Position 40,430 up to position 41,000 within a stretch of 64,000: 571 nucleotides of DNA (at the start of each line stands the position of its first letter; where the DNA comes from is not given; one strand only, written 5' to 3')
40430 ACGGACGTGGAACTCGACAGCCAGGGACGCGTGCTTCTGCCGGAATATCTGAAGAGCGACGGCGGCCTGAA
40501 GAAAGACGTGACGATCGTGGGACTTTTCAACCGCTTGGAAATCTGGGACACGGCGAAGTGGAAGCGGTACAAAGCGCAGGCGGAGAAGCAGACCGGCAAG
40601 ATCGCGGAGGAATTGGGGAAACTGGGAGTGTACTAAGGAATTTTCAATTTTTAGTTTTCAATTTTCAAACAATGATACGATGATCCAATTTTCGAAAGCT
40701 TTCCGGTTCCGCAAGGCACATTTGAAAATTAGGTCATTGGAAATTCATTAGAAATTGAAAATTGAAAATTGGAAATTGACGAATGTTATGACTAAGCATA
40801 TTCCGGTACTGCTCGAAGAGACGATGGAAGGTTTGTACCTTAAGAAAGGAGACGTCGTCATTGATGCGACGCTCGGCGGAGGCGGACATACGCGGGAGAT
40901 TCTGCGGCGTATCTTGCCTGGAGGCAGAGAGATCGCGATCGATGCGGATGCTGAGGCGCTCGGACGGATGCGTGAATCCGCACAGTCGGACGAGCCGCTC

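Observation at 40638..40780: Two mutually complementary heptamer arrays form a long AT-rich inverted repeat between mraZ and rsmH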

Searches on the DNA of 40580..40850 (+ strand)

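Call 31: search_rna_families(source=window, start=40580, end=40850, threshold=evalue, max_evalue=10)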
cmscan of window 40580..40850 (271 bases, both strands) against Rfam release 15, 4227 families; matches with E-value up to 10: 11.
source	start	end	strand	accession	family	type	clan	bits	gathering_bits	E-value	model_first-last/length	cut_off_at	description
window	40646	40777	+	RF03743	MIR7696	Gene; miRNA;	-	23.6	83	0.024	1-88/88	no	MIR7696 microRNA precursor family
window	40607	40688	+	RF00318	snoZ175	Gene; snRNA; snoRNA; CD-box;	-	23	43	0.21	1-81/81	no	Small nucleolar RNA Z175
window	40639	40777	+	RF04134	MIR7504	Gene; miRNA;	-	22.7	83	0.084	1-124/124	no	MIR7504 microRNA precursor family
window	40643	40780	+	RF04111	MIR6274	Gene; miRNA;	-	19.5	80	0.28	1-107/107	no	MIR6274 microRNA precursor family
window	40642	40774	-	RF04213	MIR7807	Gene; miRNA;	-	19.4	90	0.16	1-134/134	no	MIR7807 microRNA precursor family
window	40639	40777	+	RF04205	MIR2606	Gene; miRNA;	-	18.4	139.7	2.6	1-165/165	no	MIR2606 microRNA precursor family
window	40643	40773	-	RF04111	MIR6274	Gene; miRNA;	-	16.5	80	2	1-107/107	no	MIR6274 microRNA precursor family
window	40639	40777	+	RF04211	MIR5185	Gene; miRNA;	-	16.3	101.7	1.2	29-87/111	no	MIR5185 microRNA precursor family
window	40670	40723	+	RF00359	snoZ102_R77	Gene; snRNA; snoRNA; CD-box;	CL00060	16.2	40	9.5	1-88/88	no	Small nucleolar RNA Z102/R77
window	40646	40777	-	RF03743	MIR7696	Gene; miRNA;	-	15.4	83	3.3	1-88/88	no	MIR7696 microRNA precursor family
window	40660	40756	-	RF03689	mir-5892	Gene; miRNA;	-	14.5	82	4.3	1-90/90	no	mir-5892 microRNA precursor family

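Call 64: build_rna_model(alignment_id=A4)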
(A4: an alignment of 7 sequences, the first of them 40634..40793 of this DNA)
Model R1 built from alignment A4 (7 sequences, 169 columns); structure: RNAalifold consensus.
model positions 156; base pairs 29; branch points 0; effective number of sequences 2.24; information 0.59 bits per position. Calibrated on 0.2 Mb of random sequence (short: E-values are rough).
structure used (alignment columns):
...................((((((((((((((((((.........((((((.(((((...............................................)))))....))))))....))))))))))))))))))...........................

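Call 66: search_with_rna_model(model_id=R1, sources=[window, L002, L003, L004, L005, L006, L007, L008, L009, L010, L011, L012, L013, L014, L015, L016, L017, L018, L019, L020, L021, L022, L023, L024, L025, L026, L027, L028, L029, L030, L031, L032, L033, L034, L035, L036, L037, L038, L039, L040, L041, L042, L043, L044, L045, L046, L047, L048, L049, L050, L051, L052, L053, L054, L055, L056, L057, L058, L059, L060, L061, L062, L063, L064, L065, L066, L067, L068, L069, L070, L071, L072, L073, L074, L075, L076, L077, L078, L079, L080, L081], max_evalue=1)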
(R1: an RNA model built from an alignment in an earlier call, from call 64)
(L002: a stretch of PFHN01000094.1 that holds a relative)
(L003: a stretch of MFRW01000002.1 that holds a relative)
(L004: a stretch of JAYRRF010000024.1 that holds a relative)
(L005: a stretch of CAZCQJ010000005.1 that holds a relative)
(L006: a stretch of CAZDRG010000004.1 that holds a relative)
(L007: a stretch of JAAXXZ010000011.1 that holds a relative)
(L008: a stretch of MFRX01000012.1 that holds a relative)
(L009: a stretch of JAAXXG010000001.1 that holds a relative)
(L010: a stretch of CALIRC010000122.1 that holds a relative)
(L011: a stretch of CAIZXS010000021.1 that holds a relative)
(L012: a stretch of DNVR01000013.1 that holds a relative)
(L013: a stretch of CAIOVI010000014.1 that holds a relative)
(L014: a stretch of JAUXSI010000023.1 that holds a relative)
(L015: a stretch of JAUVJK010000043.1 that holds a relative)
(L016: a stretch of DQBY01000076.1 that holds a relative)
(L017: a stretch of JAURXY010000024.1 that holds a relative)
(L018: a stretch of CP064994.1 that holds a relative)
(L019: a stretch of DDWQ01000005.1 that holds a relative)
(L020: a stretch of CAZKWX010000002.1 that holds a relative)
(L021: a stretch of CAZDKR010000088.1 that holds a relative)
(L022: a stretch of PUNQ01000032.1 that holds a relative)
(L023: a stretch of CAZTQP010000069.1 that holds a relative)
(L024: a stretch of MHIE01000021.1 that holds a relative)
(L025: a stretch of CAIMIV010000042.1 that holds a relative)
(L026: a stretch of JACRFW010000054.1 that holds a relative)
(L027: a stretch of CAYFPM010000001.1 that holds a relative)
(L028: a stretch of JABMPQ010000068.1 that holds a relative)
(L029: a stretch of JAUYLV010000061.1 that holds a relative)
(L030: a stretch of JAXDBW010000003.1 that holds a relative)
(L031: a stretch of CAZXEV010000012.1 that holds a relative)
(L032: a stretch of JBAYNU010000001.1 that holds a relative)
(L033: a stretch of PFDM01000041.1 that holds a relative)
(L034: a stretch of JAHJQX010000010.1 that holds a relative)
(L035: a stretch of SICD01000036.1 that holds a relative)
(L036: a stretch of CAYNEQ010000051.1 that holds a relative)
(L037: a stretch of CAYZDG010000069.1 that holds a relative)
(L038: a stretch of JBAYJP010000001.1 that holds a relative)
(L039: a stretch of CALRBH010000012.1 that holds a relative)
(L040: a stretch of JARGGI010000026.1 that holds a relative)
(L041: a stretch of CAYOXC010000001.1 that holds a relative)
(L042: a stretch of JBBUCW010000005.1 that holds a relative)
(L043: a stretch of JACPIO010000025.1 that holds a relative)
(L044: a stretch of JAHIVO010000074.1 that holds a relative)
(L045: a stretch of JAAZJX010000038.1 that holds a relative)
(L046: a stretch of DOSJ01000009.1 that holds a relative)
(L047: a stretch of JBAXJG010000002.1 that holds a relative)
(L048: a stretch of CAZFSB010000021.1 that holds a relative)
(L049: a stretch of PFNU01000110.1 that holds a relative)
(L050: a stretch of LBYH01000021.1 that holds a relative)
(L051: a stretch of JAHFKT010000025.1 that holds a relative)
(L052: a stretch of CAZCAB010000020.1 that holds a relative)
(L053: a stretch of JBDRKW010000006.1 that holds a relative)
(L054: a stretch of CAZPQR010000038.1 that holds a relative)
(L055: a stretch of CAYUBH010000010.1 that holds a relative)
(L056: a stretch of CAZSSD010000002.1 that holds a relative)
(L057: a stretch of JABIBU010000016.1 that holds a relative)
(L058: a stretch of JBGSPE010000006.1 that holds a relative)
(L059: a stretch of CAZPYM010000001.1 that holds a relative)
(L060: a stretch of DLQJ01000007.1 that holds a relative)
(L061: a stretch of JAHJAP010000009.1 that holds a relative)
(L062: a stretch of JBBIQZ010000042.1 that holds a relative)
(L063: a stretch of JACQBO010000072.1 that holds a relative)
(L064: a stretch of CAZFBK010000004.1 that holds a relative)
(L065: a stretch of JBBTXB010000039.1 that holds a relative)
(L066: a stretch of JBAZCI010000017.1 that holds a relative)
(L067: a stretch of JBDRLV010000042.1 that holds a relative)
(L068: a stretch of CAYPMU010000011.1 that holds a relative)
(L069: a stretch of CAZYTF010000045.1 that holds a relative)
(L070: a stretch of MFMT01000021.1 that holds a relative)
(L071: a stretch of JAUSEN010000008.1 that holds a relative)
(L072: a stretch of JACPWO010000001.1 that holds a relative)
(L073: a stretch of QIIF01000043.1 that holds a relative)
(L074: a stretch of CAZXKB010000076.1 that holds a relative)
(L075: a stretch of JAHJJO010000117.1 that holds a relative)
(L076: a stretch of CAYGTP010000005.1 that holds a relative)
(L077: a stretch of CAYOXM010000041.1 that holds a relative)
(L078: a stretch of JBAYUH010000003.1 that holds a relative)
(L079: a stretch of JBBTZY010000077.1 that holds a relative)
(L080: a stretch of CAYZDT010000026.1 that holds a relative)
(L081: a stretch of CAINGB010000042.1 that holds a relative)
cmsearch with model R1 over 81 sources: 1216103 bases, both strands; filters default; matches with E-value up to 1: 32.
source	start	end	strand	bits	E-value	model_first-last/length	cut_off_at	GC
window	40634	40789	+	152.7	4.5e-23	1-156/156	no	0.29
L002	2430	2585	+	126.2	2.2e-18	1-156/156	no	0.18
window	40627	40782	-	87.6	1.5e-11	1-156/156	no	0.3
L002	2423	2578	-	79.9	3.4e-10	1-156/156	no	0.18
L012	5813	5939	+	68.2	3.9e-08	1-156/156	no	0.2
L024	623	772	+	60.4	9.5e-07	1-156/156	no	0.27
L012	5806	5932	-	52.4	2.5e-05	1-156/156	no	0.19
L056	13638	13768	-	51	4.4e-05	1-156/156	no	0.33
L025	18474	18594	+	45.2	0.00047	1-156/156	no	0.2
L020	18586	18683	+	42.6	0.0014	1-156/156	no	0.26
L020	18579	18676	-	40.2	0.0037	1-156/156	no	0.26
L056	10431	10571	+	39.6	0.0045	1-156/156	no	0.26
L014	6040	6173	+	39.5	0.0048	1-156/156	no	0.13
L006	10433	10512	+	39.3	0.0051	1-156/156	no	0.32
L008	4554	4703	-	38.9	0.006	1-156/156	no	0.23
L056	13645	13780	+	37.2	0.012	1-156/156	no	0.34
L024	630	765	-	35.1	0.029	1-156/156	no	0.29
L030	10445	10593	-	34.8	0.033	1-156/156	no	0.29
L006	10432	10512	-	34.7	0.034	1-156/156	no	0.33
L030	10459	10599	+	32.9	0.071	1-156/156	no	0.31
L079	2874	3014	+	32.4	0.088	1-156/156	no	0.23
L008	7658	7797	-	32.4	0.088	1-156/156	no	0.22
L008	4561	4715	+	31.5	0.12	1-156/156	no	0.27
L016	1073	1199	+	31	0.15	1-156/156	no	0.1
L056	10439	10563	-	29.7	0.26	1-156/156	no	0.25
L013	1601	1761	+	29.5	0.28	1-156/156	no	0.18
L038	10940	11042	-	27.7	0.58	1-156/156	no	0.27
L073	10443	10589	-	27.1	0.74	1-156/156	no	0.16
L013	1601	1754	-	26.8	0.84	1-156/156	no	0.18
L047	2835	2924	+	26.7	0.88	1-156/156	no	0.38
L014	14375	14473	+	26.6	0.92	1-156/156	no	0.28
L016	546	646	-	26.4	0.98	1-156/156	no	0.3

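Call 67: search_with_rna_model(model_id=R1, sources=[L082, L083, L084, L085, L086, L087, L088, L089, L090, L091, L092, L093, L094, L095, L096, L097, L098, L099, L100, L101, L102, L103, L104, L105, L106, L107, L108, L109, L110, L111, L112, L113, L114, L115, L116, L117, L118, L119, L120, L121, L122, L123, L124, L125, L126, L127, L128, L129, L130, L131, L132, L133, L134, L135, L136, L137, L138, L139, L140, L141, L142, L143, L144, L145, L146, L147, L148, L149, L150, L151, L152, L153, L154, L155, L156, L157, L158, L159, L160, L161], max_evalue=1)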
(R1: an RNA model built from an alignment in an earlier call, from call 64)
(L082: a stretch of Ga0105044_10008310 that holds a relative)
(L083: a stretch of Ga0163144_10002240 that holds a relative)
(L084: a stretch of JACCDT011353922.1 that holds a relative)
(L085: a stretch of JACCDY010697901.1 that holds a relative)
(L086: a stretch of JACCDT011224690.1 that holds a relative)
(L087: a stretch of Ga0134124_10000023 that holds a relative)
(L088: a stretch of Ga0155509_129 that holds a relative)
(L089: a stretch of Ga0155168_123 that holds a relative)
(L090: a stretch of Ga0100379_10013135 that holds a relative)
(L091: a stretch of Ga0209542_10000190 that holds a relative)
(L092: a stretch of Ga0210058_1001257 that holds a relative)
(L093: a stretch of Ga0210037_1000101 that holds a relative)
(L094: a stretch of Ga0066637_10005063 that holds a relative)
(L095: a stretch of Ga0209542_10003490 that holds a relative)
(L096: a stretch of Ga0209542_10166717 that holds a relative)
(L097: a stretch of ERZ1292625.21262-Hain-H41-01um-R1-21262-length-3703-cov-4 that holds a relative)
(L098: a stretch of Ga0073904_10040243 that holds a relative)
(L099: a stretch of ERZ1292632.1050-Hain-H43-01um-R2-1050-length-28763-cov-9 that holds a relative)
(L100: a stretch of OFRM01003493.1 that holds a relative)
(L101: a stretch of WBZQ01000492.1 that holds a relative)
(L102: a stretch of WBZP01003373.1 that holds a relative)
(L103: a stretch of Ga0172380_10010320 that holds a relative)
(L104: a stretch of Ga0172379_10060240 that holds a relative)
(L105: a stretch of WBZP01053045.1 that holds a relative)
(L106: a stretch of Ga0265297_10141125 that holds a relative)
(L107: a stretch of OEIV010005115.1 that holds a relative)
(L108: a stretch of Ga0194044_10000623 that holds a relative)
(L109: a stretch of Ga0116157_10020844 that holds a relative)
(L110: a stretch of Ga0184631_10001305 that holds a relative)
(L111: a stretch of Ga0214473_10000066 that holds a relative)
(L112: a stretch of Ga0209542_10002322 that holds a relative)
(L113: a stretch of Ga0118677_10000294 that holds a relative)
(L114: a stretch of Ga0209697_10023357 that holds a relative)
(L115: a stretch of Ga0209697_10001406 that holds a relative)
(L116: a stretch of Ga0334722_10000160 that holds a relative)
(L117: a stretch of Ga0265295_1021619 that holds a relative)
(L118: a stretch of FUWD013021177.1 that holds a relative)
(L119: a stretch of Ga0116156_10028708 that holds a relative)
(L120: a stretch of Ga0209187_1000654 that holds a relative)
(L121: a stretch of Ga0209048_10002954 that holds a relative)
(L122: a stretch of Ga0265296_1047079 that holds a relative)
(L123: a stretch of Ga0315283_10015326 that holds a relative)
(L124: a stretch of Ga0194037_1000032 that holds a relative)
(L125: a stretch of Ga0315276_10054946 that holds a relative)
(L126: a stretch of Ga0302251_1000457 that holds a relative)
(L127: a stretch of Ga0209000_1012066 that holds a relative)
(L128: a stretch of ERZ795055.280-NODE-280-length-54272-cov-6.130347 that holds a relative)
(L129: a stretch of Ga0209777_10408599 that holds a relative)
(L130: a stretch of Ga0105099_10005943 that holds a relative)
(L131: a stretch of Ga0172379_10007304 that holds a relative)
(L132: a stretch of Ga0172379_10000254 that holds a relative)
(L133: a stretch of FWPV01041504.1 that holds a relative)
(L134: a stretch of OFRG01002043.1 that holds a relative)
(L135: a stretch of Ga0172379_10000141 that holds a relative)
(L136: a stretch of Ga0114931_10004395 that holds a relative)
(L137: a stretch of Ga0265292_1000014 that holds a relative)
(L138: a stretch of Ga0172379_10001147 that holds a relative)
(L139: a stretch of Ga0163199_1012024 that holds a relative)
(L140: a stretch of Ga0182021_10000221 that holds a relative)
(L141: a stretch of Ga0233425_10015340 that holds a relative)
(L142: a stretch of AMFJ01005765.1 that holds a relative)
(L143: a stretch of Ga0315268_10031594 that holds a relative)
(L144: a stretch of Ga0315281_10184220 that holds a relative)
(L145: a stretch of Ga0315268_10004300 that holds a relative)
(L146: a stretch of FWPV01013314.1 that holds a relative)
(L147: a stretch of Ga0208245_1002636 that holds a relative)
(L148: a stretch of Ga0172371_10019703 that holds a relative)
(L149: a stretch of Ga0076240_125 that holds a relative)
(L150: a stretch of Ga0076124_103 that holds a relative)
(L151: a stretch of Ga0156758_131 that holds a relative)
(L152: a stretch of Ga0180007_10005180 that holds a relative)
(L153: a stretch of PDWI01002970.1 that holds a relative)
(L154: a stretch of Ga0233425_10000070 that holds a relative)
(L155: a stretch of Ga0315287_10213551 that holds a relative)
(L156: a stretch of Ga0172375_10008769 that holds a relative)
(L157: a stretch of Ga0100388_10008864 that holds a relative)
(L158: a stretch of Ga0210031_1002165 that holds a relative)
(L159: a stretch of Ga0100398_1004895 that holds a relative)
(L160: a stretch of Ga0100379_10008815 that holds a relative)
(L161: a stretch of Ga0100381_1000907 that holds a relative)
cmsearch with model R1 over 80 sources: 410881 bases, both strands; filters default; matches with E-value up to 1: 67.
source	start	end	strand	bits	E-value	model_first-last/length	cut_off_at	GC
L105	2062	2218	+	150.4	3.8e-23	1-156/156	no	0.28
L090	2028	2183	+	126.2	7.4e-19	1-156/156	no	0.18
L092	3435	3590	+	126.2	7.4e-19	1-156/156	no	0.18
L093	3435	3590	+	126.2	7.4e-19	1-156/156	no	0.18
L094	3435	3590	+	126.2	7.4e-19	1-156/156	no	0.18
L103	3117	3261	+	124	1.8e-18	1-156/156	no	0.27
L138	3433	3565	+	104.1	6e-15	1-156/156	no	0.19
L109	2706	2857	+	94.6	2.9e-13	1-156/156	no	0.15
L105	2055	2211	-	91.7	9.2e-13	1-156/156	no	0.27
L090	2021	2176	-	79.9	1.1e-10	1-156/156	no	0.18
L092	3428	3583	-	79.9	1.1e-10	1-156/156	no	0.18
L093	3428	3583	-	79.9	1.1e-10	1-156/156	no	0.18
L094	3428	3583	-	79.9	1.1e-10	1-156/156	no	0.18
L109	2699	2850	-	74.3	1.1e-09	1-156/156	no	0.15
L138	3426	3558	-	72.1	2.7e-09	1-156/156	no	0.18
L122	1609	1734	+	71.5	3.5e-09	1-156/156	no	0.13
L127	2492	2617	+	66.3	3e-08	1-156/156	no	0.13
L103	3109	3254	-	61.8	1.8e-07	1-156/156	no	0.28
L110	3079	3230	-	59.7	4.2e-07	1-156/156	no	0.25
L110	3086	3237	+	57.9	9e-07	1-156/156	no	0.25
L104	843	974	+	57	1.3e-06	1-156/156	no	0.15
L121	3429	3560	+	52.8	7.1e-06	1-156/156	no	0.14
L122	1597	1727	-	52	9.8e-06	1-156/156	no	0.15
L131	3433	3569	+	51.7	1.1e-05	1-156/156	no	0.15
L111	2045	2177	-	51.5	1.2e-05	1-156/156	no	0.14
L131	3426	3562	-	47.8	5.4e-05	1-156/156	no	0.13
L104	836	967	-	45.4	0.00015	1-156/156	no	0.13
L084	3433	3539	+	44.7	0.0002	1-156/156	no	0.26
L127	2480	2610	-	44.5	0.00021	1-156/156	no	0.15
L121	3422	3553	-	44.3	0.00023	1-156/156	no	0.17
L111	4757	4833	+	40.2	0.0012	1-156/156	no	0.23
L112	3684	3833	-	38.9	0.002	1-156/156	no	0.23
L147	4580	4702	-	38.7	0.0023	1-156/156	no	0.31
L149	2440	2562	-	38.7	0.0023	1-156/156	no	0.31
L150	4580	4702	-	38.7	0.0023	1-156/156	no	0.31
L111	2052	2184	+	38.4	0.0025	1-156/156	no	0.13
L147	4580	4709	+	38.4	0.0025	1-156/156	no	0.3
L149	2440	2569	+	38.4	0.0025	1-156/156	no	0.3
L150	4580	4709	+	38.4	0.0025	1-156/156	no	0.3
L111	4757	4828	-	36.1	0.0064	1-156/156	no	0.22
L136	5095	5230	-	35.4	0.0086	1-156/156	no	0.19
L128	3745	3877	-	35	0.01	1-156/156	no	0.3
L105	1464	1594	-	34.7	0.011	1-156/156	no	0.23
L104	1150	1276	-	34.5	0.012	1-156/156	no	0.24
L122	1903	1951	-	34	0.015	108-156/156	5'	0.31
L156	3433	3564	+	33.7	0.017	1-156/156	no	0.11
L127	2743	2882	-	33.1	0.022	1-156/156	no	0.25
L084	3426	3539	-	32.6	0.027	1-156/156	no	0.25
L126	3425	3573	-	32.5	0.028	1-156/156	no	0.22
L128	3425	3573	-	32.5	0.028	1-156/156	no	0.22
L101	3432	3512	+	32.1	0.033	1-156/156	no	0.35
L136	5109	5233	+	32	0.035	1-156/156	no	0.2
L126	3432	3580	+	31.6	0.04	1-156/156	no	0.23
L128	3432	3580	+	31.6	0.04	1-156/156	no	0.23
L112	3691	3845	+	31.5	0.041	1-156/156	no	0.27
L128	3752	3884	+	31.3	0.046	1-156/156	no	0.32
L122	1910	1951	+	30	0.078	1-43/156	3'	0.33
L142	3432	3563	+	29.4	0.099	1-156/156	no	0.18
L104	1150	1224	+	29.3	0.1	1-156/156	no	0.28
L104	2439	2577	-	28.7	0.13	1-156/156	no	0.19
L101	3432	3512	-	28.1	0.17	1-156/156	no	0.35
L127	2750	2889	+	27.8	0.19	1-156/156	no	0.24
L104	2446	2568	+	27.7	0.2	1-156/156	no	0.22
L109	1357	1478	+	27.5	0.21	1-156/156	no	0.13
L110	1897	2023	-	26.9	0.27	1-156/156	no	0.21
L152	3605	3742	-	25.6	0.46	1-156/156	no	0.25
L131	3746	3868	-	24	0.88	1-156/156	no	0.34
